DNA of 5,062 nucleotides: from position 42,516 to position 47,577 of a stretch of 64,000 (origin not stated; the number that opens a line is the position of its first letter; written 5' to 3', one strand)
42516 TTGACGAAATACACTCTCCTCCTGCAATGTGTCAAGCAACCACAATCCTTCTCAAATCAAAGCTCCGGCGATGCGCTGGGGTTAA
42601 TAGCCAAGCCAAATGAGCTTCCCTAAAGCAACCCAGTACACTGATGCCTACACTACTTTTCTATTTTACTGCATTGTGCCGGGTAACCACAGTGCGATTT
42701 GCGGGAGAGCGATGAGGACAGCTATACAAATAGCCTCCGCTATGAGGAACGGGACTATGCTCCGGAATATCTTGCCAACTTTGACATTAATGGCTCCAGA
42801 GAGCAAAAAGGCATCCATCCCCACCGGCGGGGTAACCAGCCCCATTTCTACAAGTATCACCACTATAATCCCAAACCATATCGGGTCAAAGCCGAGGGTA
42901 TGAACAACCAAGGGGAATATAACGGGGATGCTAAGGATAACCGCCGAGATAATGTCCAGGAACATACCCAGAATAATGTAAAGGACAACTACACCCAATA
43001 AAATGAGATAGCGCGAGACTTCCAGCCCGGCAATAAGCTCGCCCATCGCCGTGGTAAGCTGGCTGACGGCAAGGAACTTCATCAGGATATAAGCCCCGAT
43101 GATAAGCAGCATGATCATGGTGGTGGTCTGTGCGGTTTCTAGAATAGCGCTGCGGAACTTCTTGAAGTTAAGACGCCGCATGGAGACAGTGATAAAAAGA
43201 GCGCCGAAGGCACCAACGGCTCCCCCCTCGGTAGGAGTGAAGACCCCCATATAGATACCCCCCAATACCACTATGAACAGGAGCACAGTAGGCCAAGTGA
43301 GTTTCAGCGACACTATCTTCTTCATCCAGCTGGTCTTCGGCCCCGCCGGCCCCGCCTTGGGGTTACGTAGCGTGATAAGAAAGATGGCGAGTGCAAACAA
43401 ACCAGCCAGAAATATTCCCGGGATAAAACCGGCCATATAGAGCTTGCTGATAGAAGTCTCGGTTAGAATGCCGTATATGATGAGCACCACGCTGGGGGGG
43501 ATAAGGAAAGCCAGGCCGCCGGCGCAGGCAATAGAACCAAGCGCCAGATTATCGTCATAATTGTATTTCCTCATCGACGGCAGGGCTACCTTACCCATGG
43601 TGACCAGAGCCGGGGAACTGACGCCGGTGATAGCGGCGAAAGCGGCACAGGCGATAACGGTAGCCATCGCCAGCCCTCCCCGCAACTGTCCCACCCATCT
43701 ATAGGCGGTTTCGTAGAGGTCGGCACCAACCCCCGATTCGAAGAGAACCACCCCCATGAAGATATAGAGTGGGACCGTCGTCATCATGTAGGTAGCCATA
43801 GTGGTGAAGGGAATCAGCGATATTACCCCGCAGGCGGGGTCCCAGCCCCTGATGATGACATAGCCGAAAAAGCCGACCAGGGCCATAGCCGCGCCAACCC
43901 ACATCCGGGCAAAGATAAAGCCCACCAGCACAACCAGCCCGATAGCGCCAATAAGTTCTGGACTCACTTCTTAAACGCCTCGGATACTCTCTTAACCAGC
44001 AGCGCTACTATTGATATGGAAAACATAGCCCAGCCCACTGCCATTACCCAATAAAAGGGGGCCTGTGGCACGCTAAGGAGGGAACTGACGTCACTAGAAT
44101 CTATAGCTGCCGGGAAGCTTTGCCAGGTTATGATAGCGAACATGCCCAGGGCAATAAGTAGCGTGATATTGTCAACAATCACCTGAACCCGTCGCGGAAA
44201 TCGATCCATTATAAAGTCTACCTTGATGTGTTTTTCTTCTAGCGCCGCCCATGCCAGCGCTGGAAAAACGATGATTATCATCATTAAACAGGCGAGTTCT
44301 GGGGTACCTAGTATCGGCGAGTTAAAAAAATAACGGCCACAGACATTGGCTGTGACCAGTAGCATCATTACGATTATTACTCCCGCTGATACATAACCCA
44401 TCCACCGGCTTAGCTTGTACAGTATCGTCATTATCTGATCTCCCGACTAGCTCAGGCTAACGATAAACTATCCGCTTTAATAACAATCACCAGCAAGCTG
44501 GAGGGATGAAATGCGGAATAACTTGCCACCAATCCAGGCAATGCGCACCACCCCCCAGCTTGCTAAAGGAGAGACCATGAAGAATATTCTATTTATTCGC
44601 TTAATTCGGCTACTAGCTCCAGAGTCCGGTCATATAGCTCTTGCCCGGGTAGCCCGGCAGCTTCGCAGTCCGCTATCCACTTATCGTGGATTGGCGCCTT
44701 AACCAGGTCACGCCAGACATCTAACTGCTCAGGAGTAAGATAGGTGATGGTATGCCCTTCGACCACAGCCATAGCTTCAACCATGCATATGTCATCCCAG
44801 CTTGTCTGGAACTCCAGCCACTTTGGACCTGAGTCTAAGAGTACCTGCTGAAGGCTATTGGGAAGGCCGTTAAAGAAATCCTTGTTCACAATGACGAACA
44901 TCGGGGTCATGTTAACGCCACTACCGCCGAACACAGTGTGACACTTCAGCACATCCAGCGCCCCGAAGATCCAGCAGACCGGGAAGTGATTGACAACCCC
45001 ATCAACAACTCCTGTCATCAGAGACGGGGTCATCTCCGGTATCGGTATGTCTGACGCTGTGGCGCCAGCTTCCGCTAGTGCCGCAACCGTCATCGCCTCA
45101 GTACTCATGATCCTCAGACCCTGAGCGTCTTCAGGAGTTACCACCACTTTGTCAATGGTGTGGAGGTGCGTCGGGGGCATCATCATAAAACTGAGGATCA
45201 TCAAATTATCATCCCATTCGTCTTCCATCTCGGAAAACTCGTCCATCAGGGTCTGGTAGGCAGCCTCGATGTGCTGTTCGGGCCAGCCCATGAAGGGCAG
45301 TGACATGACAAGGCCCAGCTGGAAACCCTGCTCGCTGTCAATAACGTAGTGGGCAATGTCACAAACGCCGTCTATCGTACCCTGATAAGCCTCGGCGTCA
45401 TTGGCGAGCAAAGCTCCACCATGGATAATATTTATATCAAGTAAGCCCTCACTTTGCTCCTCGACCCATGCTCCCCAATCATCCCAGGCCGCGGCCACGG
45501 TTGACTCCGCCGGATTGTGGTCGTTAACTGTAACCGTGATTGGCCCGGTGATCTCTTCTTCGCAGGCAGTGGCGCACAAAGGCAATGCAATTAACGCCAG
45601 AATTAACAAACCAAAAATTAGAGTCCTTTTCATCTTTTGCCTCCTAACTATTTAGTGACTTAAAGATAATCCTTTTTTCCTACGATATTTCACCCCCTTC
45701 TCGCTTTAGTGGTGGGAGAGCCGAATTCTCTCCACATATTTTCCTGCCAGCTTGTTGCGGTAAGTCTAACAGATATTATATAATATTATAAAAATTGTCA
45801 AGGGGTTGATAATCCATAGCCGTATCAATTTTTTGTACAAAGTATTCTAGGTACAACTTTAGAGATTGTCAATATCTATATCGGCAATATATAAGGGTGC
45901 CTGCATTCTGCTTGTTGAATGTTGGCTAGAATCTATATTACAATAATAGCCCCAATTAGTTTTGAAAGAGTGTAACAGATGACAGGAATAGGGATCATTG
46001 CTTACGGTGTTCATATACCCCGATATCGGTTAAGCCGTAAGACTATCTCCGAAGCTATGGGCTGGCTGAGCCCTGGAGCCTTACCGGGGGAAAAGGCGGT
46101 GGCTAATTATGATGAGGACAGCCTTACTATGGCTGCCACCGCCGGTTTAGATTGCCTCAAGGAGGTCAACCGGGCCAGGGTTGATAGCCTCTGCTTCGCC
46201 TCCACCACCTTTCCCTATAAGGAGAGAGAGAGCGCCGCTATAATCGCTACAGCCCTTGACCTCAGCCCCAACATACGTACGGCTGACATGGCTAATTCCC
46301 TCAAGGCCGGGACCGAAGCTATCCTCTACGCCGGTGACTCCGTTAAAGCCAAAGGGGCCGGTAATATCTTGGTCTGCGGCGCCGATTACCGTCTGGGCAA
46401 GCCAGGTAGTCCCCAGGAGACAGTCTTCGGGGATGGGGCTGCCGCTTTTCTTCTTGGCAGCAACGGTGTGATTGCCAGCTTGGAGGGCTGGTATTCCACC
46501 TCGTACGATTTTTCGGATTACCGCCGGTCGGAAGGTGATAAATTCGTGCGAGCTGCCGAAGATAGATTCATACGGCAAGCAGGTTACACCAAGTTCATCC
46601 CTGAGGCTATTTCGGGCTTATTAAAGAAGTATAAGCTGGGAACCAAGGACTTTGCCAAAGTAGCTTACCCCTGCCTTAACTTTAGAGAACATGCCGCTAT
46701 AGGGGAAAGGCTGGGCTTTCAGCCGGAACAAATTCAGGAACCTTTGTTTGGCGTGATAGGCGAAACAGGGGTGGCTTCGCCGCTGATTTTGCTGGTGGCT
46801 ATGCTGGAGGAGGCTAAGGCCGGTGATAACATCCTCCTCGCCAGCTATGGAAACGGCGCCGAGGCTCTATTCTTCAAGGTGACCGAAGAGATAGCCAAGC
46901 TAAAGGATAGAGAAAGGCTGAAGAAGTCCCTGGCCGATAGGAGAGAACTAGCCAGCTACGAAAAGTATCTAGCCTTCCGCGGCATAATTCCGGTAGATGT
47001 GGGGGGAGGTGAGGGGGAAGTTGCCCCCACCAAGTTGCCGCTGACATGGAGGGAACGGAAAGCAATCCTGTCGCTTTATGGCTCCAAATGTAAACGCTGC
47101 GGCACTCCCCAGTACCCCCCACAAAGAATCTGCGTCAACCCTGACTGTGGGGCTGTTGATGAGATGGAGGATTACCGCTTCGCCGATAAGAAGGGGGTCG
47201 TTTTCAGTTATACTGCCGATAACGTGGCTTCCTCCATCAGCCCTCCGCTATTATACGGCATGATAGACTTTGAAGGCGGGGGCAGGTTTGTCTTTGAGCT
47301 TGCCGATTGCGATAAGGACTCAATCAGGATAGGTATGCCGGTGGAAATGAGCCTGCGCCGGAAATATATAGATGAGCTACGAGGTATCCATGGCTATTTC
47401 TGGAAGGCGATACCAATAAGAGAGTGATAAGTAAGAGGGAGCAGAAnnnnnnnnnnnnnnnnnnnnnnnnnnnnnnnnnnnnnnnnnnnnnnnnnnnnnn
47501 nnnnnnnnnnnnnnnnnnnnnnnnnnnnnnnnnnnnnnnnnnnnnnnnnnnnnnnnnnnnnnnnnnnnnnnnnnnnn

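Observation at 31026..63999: Candidate undescribed anaerobic pathway built around hydrolytic C-C cleavage of cyclic diketone or acyl-phenol substrates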

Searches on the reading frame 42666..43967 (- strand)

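Call 4: search_protein_families(library=pfam, proteins=[window:42666-43967:-])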
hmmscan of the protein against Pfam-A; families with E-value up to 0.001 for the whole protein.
window:42666-43967:- (433 aa): 1 family
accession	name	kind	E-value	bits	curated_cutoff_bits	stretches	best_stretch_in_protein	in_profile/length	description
PF06808.19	DctM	-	7.8e-85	285.6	23.8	1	11-424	1-413/413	Tripartite ATP-independent periplasmic transporter, DctM component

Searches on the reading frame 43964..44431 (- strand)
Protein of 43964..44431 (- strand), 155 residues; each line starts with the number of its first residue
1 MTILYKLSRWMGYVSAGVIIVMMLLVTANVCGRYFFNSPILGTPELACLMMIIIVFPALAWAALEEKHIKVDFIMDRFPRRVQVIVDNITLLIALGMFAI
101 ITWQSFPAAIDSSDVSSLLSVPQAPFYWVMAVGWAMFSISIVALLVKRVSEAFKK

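Call 4: search_protein_families(library=pfam, proteins=[window:43964-44431:-])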
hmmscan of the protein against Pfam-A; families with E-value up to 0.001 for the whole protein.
window:43964-44431:- (155 aa): 1 family
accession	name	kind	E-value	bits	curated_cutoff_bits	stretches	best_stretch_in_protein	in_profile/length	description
PF04290.18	DctQ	-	3.1e-28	98.8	28.3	1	22-149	1-130/132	Tripartite ATP-independent periplasmic transporters, DctQ component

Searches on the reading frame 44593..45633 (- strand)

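Call 4: search_protein_families(library=pfam, proteins=[window:44593-45633:-])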
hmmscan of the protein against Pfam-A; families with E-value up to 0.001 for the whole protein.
window:44593-45633:- (346 aa): 1 family
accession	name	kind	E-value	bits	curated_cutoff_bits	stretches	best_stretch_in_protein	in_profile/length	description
PF03480.18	DctP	-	7.4e-27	94.8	23.4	1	40-314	5-278/286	Bacterial extracellular solute-binding protein, family 7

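Call 7: search_protein_families(library=ncbifam, proteins=[window:44593-45633:-], max_evalue=0.00001)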
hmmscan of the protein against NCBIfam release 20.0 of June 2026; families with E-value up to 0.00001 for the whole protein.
window:44593-45633:- (346 aa): 2 families
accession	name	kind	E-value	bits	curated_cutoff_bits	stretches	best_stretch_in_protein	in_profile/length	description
NF037995.1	TRAP_S1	subfamily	8.2e-20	71.2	50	1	40-307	6-271/271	TRAP transporter substrate-binding protein DctP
TIGR00787.1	dctP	subfamily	1.7e-13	50.6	175.05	1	45-277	10-239/257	DctP family TRAP transporter solute-binding subunit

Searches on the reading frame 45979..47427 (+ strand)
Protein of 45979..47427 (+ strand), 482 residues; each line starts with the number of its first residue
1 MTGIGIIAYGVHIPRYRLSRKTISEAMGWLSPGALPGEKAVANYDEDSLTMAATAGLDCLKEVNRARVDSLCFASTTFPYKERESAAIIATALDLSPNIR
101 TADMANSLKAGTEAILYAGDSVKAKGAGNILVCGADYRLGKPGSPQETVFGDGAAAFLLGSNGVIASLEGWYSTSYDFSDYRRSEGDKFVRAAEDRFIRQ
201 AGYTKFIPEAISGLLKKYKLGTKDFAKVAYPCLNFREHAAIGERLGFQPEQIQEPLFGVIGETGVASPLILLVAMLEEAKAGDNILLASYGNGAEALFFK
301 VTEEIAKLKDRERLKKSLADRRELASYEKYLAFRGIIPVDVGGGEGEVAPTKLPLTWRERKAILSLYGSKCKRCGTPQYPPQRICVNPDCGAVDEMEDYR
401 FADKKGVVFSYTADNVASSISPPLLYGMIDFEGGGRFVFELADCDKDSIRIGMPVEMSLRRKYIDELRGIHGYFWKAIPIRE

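Call 4: search_protein_families(library=pfam, proteins=[window:45979-47427:+])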
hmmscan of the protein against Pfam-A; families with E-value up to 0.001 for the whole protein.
window:45979-47427:+ (482 aa): 3 families
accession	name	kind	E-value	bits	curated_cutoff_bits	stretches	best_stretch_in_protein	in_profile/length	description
PF01796.24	OB_ChsH2_C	-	9.1e-11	42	27.1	1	402-459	4-64/65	ChsH2, C-terminal OB-fold domain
PF12172.15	zf-ChsH2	-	3.9e-07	30.2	23.2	1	364-392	7-33/37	ChsH2, rubredoxin-like zinc ribbon domain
PF08541.16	ACP_syn_III_C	-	4.7e-06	27.1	26.6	1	215-294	1-81/90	3-Oxoacyl-[acyl-carrier-protein (ACP)] synthase III C terminal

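Call 7: search_protein_families(library=ncbifam, proteins=[window:45979-47427:+], max_evalue=0.00001)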
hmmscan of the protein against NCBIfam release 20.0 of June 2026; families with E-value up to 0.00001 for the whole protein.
window:45979-47427:+ (482 aa): 5 families
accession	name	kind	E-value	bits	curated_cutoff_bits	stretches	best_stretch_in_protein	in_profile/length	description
NF003274.0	PRK04262.1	equivalog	1.1e-67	228.6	244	1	4-337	3-344/347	hydroxymethylglutaryl-CoA synthase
TIGR00748.1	HMG_CoA_syn_Arc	equivalog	8.5e-46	156.8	353.35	1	4-335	2-341/345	hydroxymethylglutaryl-CoA synthase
TIGR01835.1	HMG-CoA-S_prok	equivalog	1.2e-20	73.6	360.35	1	32-332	33-347/382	hydroxymethylglutaryl-CoA synthase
NF006829.0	PRK09352.1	subfamily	1.3e-09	37.5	249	1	37-293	42-311/322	beta-ketoacyl-ACP synthase 3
TIGR00747.1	fabH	subfamily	2e-06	27.1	292.1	1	28-293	31-312/322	beta-ketoacyl-ACP synthase III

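Call 42: search_solved_structures(query=window:45979-47427:+, max_evalue=0.00001)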
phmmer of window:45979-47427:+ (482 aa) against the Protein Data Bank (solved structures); distinct sequences matched with E-value up to 0.00001: 17.
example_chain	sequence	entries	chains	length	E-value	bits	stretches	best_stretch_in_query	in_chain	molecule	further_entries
9skh_A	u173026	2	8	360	3.3e-41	145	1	2-327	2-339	2,4-diacetylphloroglucinol biosynthesis protein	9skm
6esq_I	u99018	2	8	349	5.2e-36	127.8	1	2-338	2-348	HydroxyMethylGlutaryl-CoA synthase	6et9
5m3k_A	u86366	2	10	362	2.1e-34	122.5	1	4-321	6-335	PhlA | Hydroxymethylglutaryl-CoA synthase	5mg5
9vbo_A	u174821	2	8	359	1.3e-21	80.3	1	4-315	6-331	3-oxoacyl-[acyl-carrier-protein (ACP)] synthase III, C-terminal domain protein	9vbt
6esq_E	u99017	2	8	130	1.4e-15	60.5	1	356-482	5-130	Pfam DUF35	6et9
1xpl_A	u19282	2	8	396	1.1e-10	44.3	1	4-332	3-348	3-hydroxy-3-methylglutaryl CoA synthase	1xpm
1tvz_A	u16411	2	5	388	1.1e-10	44.3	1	4-332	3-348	3-hydroxy-3-methylglutaryl-CoA synthase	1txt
1xpk_A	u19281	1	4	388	1.1e-10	44.3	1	4-332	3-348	3-hydroxy-3-methylglutaryl CoA synthase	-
3leh_A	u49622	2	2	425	1.4e-09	40.6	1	4-309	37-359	Putative hydroxymethylglutaryl-CoA synthase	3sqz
5hwq_A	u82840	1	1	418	1.9e-07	33.6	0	4-169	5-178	Hydroxymethylglutaryl-CoA synthase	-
5hwo_A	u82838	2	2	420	1.9e-07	33.6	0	4-169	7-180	Hydroxymethylglutaryl-CoA synthase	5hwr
5hwp_A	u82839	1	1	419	2e-07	33.6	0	4-169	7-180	Hydroxymethylglutaryl-CoA synthase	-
3v4n_A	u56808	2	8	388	4.3e-07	32.5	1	4-330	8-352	HMG-CoA synthase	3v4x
1x9e_A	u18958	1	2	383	4.5e-07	32.4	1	4-330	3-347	HMG-CoA synthase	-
1ysl_A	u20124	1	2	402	5.1e-07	32.2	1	4-330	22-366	HMG-CoA synthase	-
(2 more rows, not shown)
